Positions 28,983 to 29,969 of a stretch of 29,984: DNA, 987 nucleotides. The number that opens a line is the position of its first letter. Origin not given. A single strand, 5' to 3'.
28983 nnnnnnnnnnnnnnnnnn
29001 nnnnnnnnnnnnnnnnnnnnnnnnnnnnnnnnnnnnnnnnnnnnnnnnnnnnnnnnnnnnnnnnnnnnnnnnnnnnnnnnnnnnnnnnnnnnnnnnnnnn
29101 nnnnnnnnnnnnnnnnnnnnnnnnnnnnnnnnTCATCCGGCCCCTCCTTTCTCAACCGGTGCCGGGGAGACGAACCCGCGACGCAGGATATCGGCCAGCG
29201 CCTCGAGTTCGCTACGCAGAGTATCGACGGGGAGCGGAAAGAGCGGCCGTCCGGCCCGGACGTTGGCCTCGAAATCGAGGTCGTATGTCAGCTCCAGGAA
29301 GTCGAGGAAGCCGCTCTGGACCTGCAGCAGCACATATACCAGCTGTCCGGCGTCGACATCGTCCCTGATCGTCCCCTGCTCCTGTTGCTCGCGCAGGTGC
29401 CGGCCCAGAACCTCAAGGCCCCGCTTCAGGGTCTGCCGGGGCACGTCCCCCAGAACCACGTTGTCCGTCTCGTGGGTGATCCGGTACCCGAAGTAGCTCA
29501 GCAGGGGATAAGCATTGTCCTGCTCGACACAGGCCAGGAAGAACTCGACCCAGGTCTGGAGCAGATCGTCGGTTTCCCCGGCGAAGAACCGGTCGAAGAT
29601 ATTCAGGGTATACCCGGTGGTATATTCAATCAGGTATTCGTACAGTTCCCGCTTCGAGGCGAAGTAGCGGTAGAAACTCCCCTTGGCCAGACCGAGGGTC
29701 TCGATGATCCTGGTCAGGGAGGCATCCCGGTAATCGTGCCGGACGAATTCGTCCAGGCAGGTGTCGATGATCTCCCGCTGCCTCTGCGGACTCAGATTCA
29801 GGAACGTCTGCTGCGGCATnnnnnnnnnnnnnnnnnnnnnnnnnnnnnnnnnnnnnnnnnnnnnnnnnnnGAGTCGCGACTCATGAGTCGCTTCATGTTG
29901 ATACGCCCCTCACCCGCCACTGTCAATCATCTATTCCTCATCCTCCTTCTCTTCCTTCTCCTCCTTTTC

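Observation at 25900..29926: TetR - alpha/beta hydrolase - ABC-2 exporter module with tandem overlapping 16-bp palindromic operators at the promoter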

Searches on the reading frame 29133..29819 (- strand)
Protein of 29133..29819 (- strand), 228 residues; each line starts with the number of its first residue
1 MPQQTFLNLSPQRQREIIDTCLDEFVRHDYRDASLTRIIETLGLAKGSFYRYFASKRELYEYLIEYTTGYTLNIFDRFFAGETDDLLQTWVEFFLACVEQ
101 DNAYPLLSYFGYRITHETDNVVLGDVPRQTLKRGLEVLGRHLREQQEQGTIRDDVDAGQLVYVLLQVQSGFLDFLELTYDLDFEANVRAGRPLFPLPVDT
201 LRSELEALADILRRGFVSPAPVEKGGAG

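Call 4: search_protein_families(library=pfam, proteins=[window:29133-29819:-], max_evalue=0.01)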
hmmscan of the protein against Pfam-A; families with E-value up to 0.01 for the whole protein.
window:29133-29819:- (228 aa): 1 family
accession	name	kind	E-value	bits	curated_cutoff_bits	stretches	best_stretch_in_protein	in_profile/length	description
PF00440.29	TetR_N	-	2.6e-10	40.3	24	1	17-62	1-46/47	Bacterial regulatory proteins, tetR family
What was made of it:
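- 29133..29819 (-): TetR/AcrR-family regulator, 228 aa, from an uncharacterised subfamily. PF00440 at 40.3 bits against a cut-off of 24 (call 4).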

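Call 9: find_encoding_contigs(protein=window:29133-29819:-, flank=10000, max_places=10)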
Protein window:29133-29819:- (228 aa): 8 contigs read that carry it; 6 places shown.
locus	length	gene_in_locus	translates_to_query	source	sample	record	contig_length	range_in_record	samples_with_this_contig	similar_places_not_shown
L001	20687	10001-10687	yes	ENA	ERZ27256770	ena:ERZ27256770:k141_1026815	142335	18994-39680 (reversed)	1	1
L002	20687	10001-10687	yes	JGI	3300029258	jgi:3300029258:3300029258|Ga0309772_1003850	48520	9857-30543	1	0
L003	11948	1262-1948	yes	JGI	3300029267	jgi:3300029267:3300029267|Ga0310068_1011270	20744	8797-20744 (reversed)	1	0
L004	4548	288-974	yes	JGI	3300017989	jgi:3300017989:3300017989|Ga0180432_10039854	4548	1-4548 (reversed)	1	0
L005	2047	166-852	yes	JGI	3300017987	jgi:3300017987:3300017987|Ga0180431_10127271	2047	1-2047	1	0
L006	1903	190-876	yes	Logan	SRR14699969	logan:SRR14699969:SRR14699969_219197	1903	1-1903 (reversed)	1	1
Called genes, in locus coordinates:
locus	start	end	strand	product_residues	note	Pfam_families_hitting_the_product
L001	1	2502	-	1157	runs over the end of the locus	PF03176:MMPL, PF02355:SecD_SecF_C (weak), PF02460:Patched (weak), PF12349:Sterol-sensing (weak), PF17131:TP_0789-like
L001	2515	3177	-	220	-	PF00440:TetR_N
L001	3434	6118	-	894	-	PF12704:MacB_PCD, PF02687:FtsX, PF12704:MacB_PCD (weak), PF02687:FtsX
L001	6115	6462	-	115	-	PF03551:PadR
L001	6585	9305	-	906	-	PF12704:MacB_PCD, PF02687:FtsX, PF12704:MacB_PCD, PF02687:FtsX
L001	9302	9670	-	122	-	PF03551:PadR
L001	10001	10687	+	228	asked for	PF00440:TetR_N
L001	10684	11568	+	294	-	PF12697:Abhydrolase_6, PF00561:Abhydrolase_1 (weak)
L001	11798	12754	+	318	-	PF00005:ABC_tran, PF13304:AAA_21 (weak)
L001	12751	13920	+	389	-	PF12679:ABC2_membrane_2 (faint), PF12698:ABC2_membrane_3, PF01061:ABC2_membrane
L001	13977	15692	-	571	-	PF00266:Aminotran_5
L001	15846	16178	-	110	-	PF03551:PadR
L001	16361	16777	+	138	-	-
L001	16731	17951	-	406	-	PF00144:Beta-lactamase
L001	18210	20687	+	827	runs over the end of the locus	PF12704:MacB_PCD, PF02687:FtsX, PF12704:MacB_PCD, PF02687:FtsX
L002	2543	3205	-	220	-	PF00440:TetR_N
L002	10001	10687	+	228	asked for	PF00440:TetR_N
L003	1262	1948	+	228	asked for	PF00440:TetR_N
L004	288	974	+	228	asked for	PF00440:TetR_N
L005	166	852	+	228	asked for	PF00440:TetR_N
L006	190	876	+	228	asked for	PF00440:TetR_N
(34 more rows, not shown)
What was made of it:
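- Checked: The gene callers chose GTG 28022 (call 9), and it has a GGAG 6 nt upstream.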

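Call 11: find_homologous_proteins(query=window:29133-29819:-, max_evalue=0.00001)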
Query window:29133-29819:- (228 aa): 60 proteins with E <= 0.00001 among 605 candidates.
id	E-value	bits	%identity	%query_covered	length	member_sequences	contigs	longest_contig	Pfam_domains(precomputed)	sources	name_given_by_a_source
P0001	2.5e-148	509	100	100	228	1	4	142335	PF00440.30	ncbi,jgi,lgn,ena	-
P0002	1.9e-131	454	89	100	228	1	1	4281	PF00440.30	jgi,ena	-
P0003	2.7e-97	342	69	99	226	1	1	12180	PF00440.30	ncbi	-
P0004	8.4e-94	331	67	94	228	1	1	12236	PF00440.30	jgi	jgi:AcrR family transcriptional regulator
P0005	6.0e-92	325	62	100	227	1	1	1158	PF00440.30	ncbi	-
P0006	1.1e-91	324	65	100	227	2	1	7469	PF00440.30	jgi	-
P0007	8.6e-90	318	63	100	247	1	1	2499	PF00440.30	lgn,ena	-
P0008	4.0e-79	283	56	96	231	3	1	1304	PF00440.30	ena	-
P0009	1.3e-77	278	56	99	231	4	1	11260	PF00440.30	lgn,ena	-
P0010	2.8e-76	274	56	100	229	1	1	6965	PF00440.30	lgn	-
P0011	1.1e-75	272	54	99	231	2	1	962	PF00440.30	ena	-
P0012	2.7e-71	257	52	97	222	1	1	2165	PF00440.30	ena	-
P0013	2.6e-70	254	55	90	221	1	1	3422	PF00440.30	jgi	-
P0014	5.4e-70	253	53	94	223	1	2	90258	PF00440.30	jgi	jgi:TetR/AcrR family transcriptional regulator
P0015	6.2e-69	250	54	95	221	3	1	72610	PF00440.30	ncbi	-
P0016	1.1e-68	249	52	95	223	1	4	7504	PF00440.30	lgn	-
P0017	1.4e-68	249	49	100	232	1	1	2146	PF00440.30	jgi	jgi:TetR/AcrR family transcriptional regulator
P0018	7.3e-68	246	53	94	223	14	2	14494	PF00440.30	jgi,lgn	jgi:TetR/AcrR family transcriptional regulator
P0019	1.9e-67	245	51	96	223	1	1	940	PF00440.30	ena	-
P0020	3.2e-67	244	53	94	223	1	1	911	PF00440.30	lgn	-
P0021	4.0e-67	244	50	95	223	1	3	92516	PF00440.30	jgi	jgi:AcrR family transcriptional regulator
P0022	4.0e-67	244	52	94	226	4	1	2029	PF00440.30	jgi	jgi:TetR/AcrR family transcriptional regulator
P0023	4.1e-67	244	48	100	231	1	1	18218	PF00440.30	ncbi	-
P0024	5.6e-67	243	49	98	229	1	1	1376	PF00440.30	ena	-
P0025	8.6e-67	243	52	94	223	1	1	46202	PF00440.30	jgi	jgi:AcrR family transcriptional regulator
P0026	8.7e-67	243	50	94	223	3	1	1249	PF00440.30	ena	-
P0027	1.1e-66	242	50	95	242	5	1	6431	PF00440.30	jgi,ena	-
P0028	1.1e-66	242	50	94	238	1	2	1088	PF00440.30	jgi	-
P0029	1.8e-66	242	52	95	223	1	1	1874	PF00440.30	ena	-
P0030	3.1e-66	241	52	95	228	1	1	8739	PF00440.30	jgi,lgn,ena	-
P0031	1.0e-65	239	50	94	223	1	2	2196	PF00440.30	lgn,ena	-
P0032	1.6e-65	239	49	95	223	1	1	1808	PF00440.30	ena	-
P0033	2.0e-65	238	50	95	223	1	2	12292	PF00440.30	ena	-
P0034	2.5e-65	238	50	95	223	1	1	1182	PF00440.30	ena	-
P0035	2.5e-65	238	51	95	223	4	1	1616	PF00440.30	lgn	-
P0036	4.9e-65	237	50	94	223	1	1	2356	PF00440.30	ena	-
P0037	6.9e-65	236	49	95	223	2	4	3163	PF00440.30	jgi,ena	-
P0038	8.4e-65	236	51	94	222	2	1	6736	PF00440.30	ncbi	-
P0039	1.8e-64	235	50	94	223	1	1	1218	PF00440.30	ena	-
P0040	2.0e-64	235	50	94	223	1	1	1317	PF00440.30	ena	-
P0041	4.3e-64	234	50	92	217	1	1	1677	PF00440.30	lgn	-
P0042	9.1e-64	233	50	95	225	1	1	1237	PF00440.30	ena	-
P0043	1.8e-63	232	49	95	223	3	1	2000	PF00440.30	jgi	jgi:TetR/AcrR family transcriptional regulator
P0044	3.7e-63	231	50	92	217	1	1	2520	PF00440.30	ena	-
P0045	8.5e-63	230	50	92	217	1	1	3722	PF00440.30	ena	-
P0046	1.0e-62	229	50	92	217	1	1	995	PF00440.30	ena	-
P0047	1.7e-62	229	50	92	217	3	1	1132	PF00440.30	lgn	-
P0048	2.7e-62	228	48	95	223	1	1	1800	PF00440.30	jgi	jgi:AcrR family transcriptional regulator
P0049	4.1e-62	227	49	92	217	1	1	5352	PF00440.30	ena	-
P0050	4.9e-62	227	48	92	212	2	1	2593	PF00440.30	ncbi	-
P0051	7.1e-62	227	47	92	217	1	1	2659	PF00440.30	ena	-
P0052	4.6e-57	211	44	94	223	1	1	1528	PF00440.30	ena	-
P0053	7.2e-39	151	37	95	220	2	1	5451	PF00440.30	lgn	-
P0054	1.7e-38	150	37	95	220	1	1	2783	PF00440.30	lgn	-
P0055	4.4e-38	149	36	95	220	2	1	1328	PF00440.30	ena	-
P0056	7.0e-38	148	36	95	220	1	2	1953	PF00440.30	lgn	-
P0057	2.8e-35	140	35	95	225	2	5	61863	PF00440.30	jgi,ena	jgi:AcrR family transcriptional regulator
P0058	2.1e-33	134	35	94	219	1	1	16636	PF00440.30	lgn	-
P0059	1.1e-16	79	30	99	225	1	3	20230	PF00440.30,PF21256.3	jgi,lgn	jgi:AcrR family transcriptional regulator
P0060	6.9e-13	66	25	76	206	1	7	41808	PF00440.30,PF21256.3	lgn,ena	-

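Call 13: find_related_loci(query=A1, collection=genome_contigs, flank=6000)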
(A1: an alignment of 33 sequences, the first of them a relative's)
Query A1 (228 aa) in genome_contigs; peptide patterns used: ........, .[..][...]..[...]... (x = any residue, [..] = any of these).
487 stretches matched a pattern; 264 encode a relative of the query (tblastn E <= 1e-3); the best 80 are kept; 80 distinct loci.
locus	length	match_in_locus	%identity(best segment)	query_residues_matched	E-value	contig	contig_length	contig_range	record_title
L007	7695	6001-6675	69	1-225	9e-102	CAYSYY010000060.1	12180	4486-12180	MAG TPA_asm: uncultured Gemmatimonadota bacterium isolate SRP214966_co2_341 genome assembly, contig: NODE_8871_length_12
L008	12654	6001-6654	56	1-218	2e-84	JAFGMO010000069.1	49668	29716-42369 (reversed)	MAG: Candidatus Aminicenantes bacterium isolate Zod_Metabat.480 k87_8656918, whole genome shotgun sequence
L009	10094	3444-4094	54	1-217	6e-76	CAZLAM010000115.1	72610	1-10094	MAG TPA_asm: uncultured Eubacteriales bacterium isolate binchicken_co255_92 genome assembly, contig: k141_4831609, whole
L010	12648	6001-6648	50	1-216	1e-73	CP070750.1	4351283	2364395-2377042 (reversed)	MAG: Candidatus Aminicenantes bacterium isolate bin34 chromosome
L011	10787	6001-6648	49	1-216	2e-70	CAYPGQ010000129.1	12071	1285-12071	MAG TPA_asm: uncultured Eubacteriales bacterium isolate SRP068000_co1_174 genome assembly, contig: NODE_9377_length_1207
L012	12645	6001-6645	48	1-215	1e-69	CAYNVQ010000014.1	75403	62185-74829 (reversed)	MAG TPA_asm: uncultured Eubacteriales bacterium isolate SRP323688_co1_275 genome assembly, contig: NODE_687_length_75403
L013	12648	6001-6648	52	1-216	2e-76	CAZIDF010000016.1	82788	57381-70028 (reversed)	MAG TPA_asm: uncultured Eubacteriales bacterium isolate SRP185410_co2_332 genome assembly, contig: NODE_210_length_82788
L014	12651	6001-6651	54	1-217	2e-75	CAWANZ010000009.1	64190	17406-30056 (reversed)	MAG: Candidatus Aminicenantes bacterium isolate MFD03899.bin.2.42 genome assembly, contig: contig_6788, whole genome sho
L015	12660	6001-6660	37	1-220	7e-49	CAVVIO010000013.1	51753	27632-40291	MAG: uncultured Bacteroidales bacterium isolate MFD02923.bin.2.58 genome assembly, contig: contig_18975, whole genome sh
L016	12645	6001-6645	37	1-215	7e-48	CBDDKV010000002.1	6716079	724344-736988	MAG: Bacteroidales bacterium isolate 9480fe01-225e-458e-b31c-9252802a2ee0 genome assembly, contig: contig_2, whole genom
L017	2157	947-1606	34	1-221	7e-46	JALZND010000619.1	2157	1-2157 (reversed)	MAG: Bacteroidota bacterium isolate MSU bin76 SD1457_NODE_29004_length_2157_cov_0.855172, whole genome shotgun sequence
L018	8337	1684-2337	38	1-218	4e-45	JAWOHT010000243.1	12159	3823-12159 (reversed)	MAG: Bacteroidales bacterium isolate CWP5-1.bin.146 k191_1327478, whole genome shotgun sequence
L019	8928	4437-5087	37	3-219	5e-45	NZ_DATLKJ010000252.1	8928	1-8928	MAG: Chitinophaga sp. isolate SMAG_U13719 k141_47840, whole genome shotgun sequence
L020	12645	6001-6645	36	1-215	9e-45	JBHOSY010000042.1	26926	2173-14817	Bacteroidota bacterium isolate SAG AM-311-P13 NODE_42_length_26926_cov_24.764914, whole genome shotgun sequence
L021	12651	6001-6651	37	1-217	1e-44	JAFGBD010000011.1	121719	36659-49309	MAG: Bacteroidales bacterium isolate Zod_Metabat.1005 k87_766335, whole genome shotgun sequence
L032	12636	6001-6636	35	4-215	3e-40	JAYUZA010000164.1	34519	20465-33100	MAG: Flavobacteriales bacterium isolate GL139_UP_metabinner_6 GL139_UP_metabinner_6_163, whole genome shotgun sequence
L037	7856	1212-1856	33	1-215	2e-38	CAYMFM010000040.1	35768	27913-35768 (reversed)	MAG TPA_asm: uncultured Rikenellaceae bacterium isolate binchicken_co100_343 genome assembly, contig: NODE_1715_length_3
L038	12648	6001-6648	33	4-219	1e-38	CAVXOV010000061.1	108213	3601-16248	MAG: uncultured Candidatus Saccharibacteria bacterium isolate MFD04780.bin.2.40 genome assembly, contig: contig_42061, w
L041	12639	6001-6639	36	4-216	4e-38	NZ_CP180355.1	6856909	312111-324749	MAG: Imperialibacter sp. isolate tig00000051 chromosome, complete genome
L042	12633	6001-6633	33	1-217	4e-38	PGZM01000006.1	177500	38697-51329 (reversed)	MAG: Firmicutes bacterium HGW-Firmicutes-9 08E140C01_z5_2013_Ig3399_v2_scaffold_77, whole genome shotgun sequence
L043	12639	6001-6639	34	1-215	6e-38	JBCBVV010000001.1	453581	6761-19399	MAG: Bacteroidota bacterium isolate J06643_6 NODE_1_length_453581_cov_11.998977, whole genome shotgun sequence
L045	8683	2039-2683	34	1-222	8e-38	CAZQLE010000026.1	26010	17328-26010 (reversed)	MAG TPA_asm: uncultured Anaerolineaceae bacterium isolate binchicken_co269_224 genome assembly, contig: NODE_1623_length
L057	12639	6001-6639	33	5-218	5e-36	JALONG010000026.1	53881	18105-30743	MAG: Candidatus Kapaibacterium sp. isolate Prado071 scaffold_447, whole genome shotgun sequence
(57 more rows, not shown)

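Call 19: search_protein_families(library=pfam, proteins=[L010:7642-9606:+, L010:3587-5743:-, L008:9416-11158:+, L008:7573-8598:-, L008:4023-5846:+, L016:7514-8197:+, L016:8199-8915:+, L041:7553-8335:+, L007:4610-5794:+, L007:1568-4525:+], max_evalue=0.001)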
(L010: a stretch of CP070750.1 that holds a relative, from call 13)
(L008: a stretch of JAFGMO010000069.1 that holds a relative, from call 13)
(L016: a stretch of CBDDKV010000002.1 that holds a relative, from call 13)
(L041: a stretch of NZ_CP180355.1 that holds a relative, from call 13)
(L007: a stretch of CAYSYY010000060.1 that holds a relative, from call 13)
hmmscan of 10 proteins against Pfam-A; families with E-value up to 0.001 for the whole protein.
L010:7642-9606:+ (654 aa): 7 families
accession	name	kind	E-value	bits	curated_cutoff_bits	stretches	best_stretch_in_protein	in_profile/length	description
PF00326.27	Peptidase_S9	-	1.7e-13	51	22.6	2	508-562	43-97/213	Prolyl oligopeptidase family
PF02230.22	Abhydrolase_2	-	7.7e-11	42.7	23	1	524-637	100-207/217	Phospholipase/Carboxylesterase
PF00561.26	Abhydrolase_1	-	1.8e-09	38.1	25.8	1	513-570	55-109/245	alpha/beta hydrolase fold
PF00756.26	Esterase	-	8.8e-08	32.7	22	1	443-598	12-195/251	Putative esterase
PF12146.15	Hydrolase_4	-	1.2e-07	31.8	27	1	511-585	60-132/239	Serine aminopeptidase, S33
PF20434.5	BD-FAE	-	1.5e-07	31.6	26.8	0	443-541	3-101/215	BD-FAE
PF01738.24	DLH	-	8.6e-07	29.2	21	1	515-630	83-187/217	Dienelactone hydrolase family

L010:3587-5743:- (718 aa): 5 families
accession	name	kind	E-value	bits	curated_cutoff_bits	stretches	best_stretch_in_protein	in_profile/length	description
PF01433.26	Peptidase_M1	-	3.1e-45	154.9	27.7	1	246-454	2-218/218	Peptidase family M1 domain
PF13646.12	HEAT_2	-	5e-22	78.4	27.7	2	622-699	10-86/88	HEAT repeats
PF17900.6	Peptidase_M1_N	-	1.8e-21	77.5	25.8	1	38-211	3-186/186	Peptidase M1 N-terminal domain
PF02985.28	HEAT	-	1.1e-07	31.8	23.5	0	582-608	2-27/31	HEAT repeat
PF03130.22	HEAT_PBS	-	2.7e-06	27.8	20.9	0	660-684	1-25/27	PBS lyase HEAT-like repeat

L008:9416-11158:+ (580 aa): 0 families

L008:7573-8598:- (341 aa): 5 families
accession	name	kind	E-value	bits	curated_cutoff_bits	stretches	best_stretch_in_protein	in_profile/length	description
PF00583.31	Acetyltransf_1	-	6.5e-15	55.9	20.7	1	238-326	33-116/116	Acetyltransferase (GNAT) family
PF13673.13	Acetyltransf_10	-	2.9e-14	53.6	23.6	2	267-327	49-108/128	Acetyltransferase (GNAT) domain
PF13508.13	Acetyltransf_7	-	3.5e-13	50.2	27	1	263-327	28-83/84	Acetyltransferase (GNAT) domain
PF08445.16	FR47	-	2.5e-08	34.2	22.1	1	267-334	19-85/86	FR47-like protein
PF13527.13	Acetyltransf_9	-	0.00011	22.7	25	1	268-313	71-116/127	Acetyltransferase (GNAT) domain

L008:4023-5846:+ (607 aa): 1 family
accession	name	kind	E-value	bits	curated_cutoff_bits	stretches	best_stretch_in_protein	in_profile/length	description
PF00246.29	Peptidase_M14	-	2.4e-37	129.5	21.6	2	55-159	2-106/286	Zinc carboxypeptidase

L016:7514-8197:+ (227 aa): 1 family
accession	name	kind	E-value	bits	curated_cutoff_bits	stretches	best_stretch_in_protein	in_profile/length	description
PF24686.1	FLQE3_permease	-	4.1e-22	79.5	60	1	3-224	6-229/232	Fluoroquinolones export permease protein family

L016:8199-8915:+ (238 aa): 0 families

L041:7553-8335:+ (260 aa): 3 families
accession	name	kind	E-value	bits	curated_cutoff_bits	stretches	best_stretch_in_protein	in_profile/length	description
PF12730.13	ABC2_membrane_4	-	2.2e-25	90.1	27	1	8-199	2-178/179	ABC-2 family transporter protein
PF12679.13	ABC2_membrane_2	-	1.5e-08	34.7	27.2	1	11-172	7-165/283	ABC-2 family transporter protein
PF13346.12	ABC2_membrane_5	-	0.00026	21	25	1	87-244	46-201/205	ABC-2 family transporter protein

L007:4610-5794:+ (394 aa): 2 families
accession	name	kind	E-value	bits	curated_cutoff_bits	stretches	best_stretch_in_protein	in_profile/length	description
PF17170.10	DUF5128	-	1.5e-13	51.1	22.9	1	84-176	54-150/321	6-bladed beta-propeller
PF01436.27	NHL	-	1.3e-06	28.6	20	1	72-99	1-28/28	NHL repeat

L007:1568-4525:+ (985 aa): 3 families
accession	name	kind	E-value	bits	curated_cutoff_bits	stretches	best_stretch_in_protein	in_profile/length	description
PF12704.14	MacB_PCD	-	3.5e-35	122.6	27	2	210-419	2-206/207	MacB-like periplasmic core domain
PF02687.27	FtsX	-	1.6e-20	73.8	25.5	2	865-978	2-120/120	FtsX-like permease C-terminal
PF03551.20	PadR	-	4.2e-20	71.9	27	1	17-89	1-73/75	Transcriptional regulator PadR-like family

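Call 20: search_solved_structures(query=A1, max_evalue=0.001)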
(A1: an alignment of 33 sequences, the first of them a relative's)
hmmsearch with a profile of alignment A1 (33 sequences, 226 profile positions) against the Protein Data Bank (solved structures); distinct sequences matched with E-value up to 0.001: 68 (the best 60 are shown).
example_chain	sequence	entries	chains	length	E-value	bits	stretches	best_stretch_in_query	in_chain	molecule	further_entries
3nrg_A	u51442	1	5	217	3.7e-28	101.8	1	1-217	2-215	TetR family transcriptional regulator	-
3vok_A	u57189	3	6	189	4.1e-15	59.1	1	1-90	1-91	Transcriptional regulator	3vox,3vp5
3qbm_A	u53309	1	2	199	1.1e-10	44.7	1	12-172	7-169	TetR transcriptional regulator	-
2eh3_A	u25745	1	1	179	2.2e-09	40.4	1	14-92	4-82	Transcriptional regulator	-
7w2o_C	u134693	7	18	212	6.5e-09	38.9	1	12-151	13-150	Probable transcriptional regulator | TetR family transcriptional regulator | Putative transcriptional regulator, TetR family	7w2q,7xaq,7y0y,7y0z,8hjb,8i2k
3knw_A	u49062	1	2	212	4.4e-08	36.1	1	10-167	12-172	Putative transcriptional regulator (TetR/AcrR family)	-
4uds_A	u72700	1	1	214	6.4e-08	35.6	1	13-172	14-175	MBDR REGULATOR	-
9llq_A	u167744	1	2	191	8.8e-08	35.2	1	5-100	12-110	TetR family transcriptional regulator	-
8z6e_A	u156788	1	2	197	9.5e-08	35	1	5-100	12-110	TetR family transcriptional regulator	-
5gpa_A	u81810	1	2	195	3.5e-07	33.2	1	15-165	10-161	Transcriptional regulator (TetR/AcrR family)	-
3lwj_A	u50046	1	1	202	3.8e-07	33.1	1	10-76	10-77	Putative TetR-family transcriptional regulator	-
5gp9_A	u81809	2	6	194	5.2e-07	32.6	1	15-165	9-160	Transcriptional regulator (TetR/AcrR family)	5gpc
3b81_A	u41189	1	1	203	6.2e-07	32.4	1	5-65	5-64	Transcriptional regulator, AcrR family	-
1zkg_A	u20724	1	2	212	7.8e-07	32.1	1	13-216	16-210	transcriptional regulator, TetR family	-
1z77_A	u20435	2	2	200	7.9e-07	32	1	13-216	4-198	transcriptional regulator (TetR family) | Transcriptional regulator, TetR family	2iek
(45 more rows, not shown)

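Call 21: search_protein_families(library=ncbifam, proteins=[window:29133-29819:-], max_evalue=0.01)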
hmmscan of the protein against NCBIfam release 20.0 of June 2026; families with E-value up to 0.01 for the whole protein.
window:29133-29819:- (228 aa): 14 families
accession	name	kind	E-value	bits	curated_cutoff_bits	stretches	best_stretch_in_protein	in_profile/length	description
NF041196.1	ScbR_bind_reg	equivalog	1e-11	45.4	150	1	14-171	8-161/191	ScbR family autoregulator-binding transcription factor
NF051457.1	acryl_TF_AcuR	equivalog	2.5e-08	33.5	247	1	13-94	18-99/204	acrylate utilization transcriptional regulator AcuR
NF058643.1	TranRegCurRPseudo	equivalog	6.1e-07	29.3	300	1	15-102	10-101/193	TetR family transcriptional repressor CurR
NF053878.1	FATransRegFadRBac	equivalog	3.9e-06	26.8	200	1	13-157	4-146/190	fatty acid metabolism transcriptional regulator FadR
NF053731.1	TransRegFasRMycb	equivalog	7.1e-06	26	330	1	12-128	11-122/199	HTH-type transcriptional activator FasR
NF051852.1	efflux_TF_MtrR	exception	9.3e-06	25.6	280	1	15-173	13-175/205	multidrug efflux system transcriptional repressor MtrR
NF007430.0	PRK09975.1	equivalog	1.2e-05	24.6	274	1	14-172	13-174/220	acrEF/envCD operon transcriptional regulator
TIGR03384.1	betaine_BetI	equivalog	6.7e-05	22.7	201.3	1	9-61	5-57/189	choline-binding transcriptional repressor BetI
NF007015.0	PRK09480.1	equivalog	7.4e-05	22.4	120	1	13-84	11-82/197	nucleoid occlusion factor SlmA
TIGR03613.1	RutR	equivalog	0.00012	22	368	1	12-106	8-100/202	pyrimidine utilization regulatory protein R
NF007949.0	PRK10668.1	equivalog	0.00021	20.9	271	1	14-68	13-67/216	multidrug efflux transporter transcriptional repressor AcrR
TIGR03968.1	mycofact_TetR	equivalog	0.0012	18.5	224.9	1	13-58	10-55/190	mycofactocin system transcriptional regulator MftR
NF001978.0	PRK00767.1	equivalog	0.0013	18.6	118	1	9-63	6-60/197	transcriptional regulator BetI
NF011584.0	PRK15008.1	equivalog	0.0054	16.6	230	1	13-64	19-70/212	HTH-type transcriptional regulator RutR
